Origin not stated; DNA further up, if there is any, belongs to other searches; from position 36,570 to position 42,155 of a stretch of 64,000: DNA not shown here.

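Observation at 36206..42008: Giant EGF-repeat adhesion-GPCR-like receptor with GPS motif; evidence for ongoing repeat homogenisation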

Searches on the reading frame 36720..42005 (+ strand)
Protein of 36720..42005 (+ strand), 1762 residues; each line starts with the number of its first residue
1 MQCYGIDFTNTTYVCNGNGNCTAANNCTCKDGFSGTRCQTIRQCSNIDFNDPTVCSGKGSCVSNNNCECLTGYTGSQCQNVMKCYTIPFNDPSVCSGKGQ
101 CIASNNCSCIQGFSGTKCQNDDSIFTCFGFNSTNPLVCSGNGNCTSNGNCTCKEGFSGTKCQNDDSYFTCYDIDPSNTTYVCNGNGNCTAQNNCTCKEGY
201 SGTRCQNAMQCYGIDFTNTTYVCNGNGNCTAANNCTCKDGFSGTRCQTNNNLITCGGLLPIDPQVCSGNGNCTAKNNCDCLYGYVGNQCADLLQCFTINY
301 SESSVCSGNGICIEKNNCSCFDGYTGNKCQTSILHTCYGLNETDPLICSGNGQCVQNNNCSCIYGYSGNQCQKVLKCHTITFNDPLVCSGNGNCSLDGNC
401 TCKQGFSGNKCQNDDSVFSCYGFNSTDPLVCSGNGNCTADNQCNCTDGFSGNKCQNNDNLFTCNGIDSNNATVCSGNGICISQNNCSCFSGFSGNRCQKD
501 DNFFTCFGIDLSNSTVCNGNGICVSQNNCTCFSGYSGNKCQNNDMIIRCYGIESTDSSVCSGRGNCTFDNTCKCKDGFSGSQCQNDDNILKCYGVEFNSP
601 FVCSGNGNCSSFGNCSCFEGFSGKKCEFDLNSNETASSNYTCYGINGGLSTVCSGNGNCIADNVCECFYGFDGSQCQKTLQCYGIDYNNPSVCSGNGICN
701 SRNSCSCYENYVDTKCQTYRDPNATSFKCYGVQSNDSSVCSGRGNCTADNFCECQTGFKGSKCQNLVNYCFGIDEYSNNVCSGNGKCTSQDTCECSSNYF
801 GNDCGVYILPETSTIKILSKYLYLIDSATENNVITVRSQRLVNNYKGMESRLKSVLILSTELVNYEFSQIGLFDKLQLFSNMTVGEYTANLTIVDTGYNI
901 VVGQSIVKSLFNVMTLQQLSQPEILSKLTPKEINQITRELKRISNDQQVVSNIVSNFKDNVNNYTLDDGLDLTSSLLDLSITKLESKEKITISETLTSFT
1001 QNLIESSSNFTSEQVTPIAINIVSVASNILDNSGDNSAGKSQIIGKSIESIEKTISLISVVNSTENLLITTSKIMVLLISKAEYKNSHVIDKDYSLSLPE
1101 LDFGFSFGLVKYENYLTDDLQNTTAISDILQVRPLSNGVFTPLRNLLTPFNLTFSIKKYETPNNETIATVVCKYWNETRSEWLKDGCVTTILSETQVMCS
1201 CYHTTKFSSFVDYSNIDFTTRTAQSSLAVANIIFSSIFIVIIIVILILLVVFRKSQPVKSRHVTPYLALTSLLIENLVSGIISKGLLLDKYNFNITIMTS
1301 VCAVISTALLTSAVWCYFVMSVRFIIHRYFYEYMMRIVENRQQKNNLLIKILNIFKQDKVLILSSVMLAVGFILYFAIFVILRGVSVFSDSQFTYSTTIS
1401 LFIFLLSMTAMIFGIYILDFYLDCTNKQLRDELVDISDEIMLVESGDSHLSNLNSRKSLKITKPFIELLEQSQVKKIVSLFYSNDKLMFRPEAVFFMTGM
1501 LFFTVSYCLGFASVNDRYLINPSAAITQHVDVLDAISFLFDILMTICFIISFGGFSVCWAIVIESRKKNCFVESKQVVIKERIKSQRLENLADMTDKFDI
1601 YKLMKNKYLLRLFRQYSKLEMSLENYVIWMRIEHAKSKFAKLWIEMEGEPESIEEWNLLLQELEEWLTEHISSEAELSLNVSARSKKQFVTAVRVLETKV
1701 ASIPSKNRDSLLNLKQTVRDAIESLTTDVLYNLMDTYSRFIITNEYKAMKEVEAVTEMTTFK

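Call 4: search_protein_families(library=pfam, proteins=[window:36720-42005:+], max_evalue=1)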
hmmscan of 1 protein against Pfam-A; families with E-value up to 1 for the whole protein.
window:36720-42005:+ (1762 aa): 10 families
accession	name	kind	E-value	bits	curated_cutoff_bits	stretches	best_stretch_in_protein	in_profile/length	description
PF07974.19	EGF_2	-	1.8e-72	239.8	22.1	19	514-540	5-32/32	EGF-like domain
PF23106.1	EGF_Teneurin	-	2.4e-64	213.5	24.3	19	306-330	5-28/30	Teneurin-like EGF domain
PF25024.1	EGF_TEN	-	1.1e-48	166.3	65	8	265-415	2-126/234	Teneurin EGF domain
PF25820.1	DUF7949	-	5e-09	36.7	27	4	778-804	4-31/35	Domain of unknown function (DUF7949)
PF07690.21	MFS_1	-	0.00088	18.7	33.4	1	1230-1423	146-263/347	Major Facilitator Superfamily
PF00615.24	RGS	-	0.00099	19.9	23.9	1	1602-1746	4-114/117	Regulator of G protein signaling domain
PF14842.11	FliG_N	-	0.0056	17.7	25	1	914-979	13-81/104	FliG N-terminal domain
PF21795.3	JAG1-like_EGF2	-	0.017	15.6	27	4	186-205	3-22/25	Protein jagged-1-like, atypical EGF2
PF09221.15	Bacteriocin_IId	-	0.06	14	23.6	1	1526-1564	11-50/67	Bacteriocin class IId cyclical uberolysin-like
PF23301.1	EGF_PEAR1L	-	0.56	10.7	37.5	4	98-120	15-37/49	Platelet endothelial aggregation receptor 1-like, EGF domain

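Call 35: list_cluster_members(proteins=[window:36720-42005:+, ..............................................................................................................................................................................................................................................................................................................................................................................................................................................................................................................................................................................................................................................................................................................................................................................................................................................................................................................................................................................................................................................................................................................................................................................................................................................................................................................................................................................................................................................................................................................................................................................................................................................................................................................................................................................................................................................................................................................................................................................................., window:42150-44339:+, window:59203-62787:+])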
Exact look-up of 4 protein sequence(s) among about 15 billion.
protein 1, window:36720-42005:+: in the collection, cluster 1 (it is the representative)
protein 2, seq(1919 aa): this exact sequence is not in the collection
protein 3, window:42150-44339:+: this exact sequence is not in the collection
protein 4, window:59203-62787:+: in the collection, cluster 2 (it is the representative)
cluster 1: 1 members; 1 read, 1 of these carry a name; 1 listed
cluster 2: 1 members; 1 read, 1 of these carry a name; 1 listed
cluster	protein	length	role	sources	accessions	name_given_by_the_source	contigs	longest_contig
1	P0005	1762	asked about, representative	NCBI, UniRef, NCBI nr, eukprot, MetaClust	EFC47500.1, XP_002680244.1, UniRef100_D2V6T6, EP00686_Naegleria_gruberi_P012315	predicted protein [Naegleria gruberi] | Predicted protein n=1 Tax=Naegleria gruberi TaxID=5762 RepID=D2V6T6_NAEGR | uncharacterized protein NAEGRDRAFT_64551 [Naegleria gruberi]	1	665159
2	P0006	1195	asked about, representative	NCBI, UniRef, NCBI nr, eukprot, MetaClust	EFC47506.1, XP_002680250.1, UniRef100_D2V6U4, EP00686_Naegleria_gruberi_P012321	hypothetical protein NAEGRDRAFT_78823 [Naegleria gruberi] | Uncharacterized protein n=1 Tax=Naegleria gruberi TaxID=5762 RepID=D2V6U4_NAEGR | uncharacterized protein NAEGRDRAFT_78823 [Naegleria gruberi]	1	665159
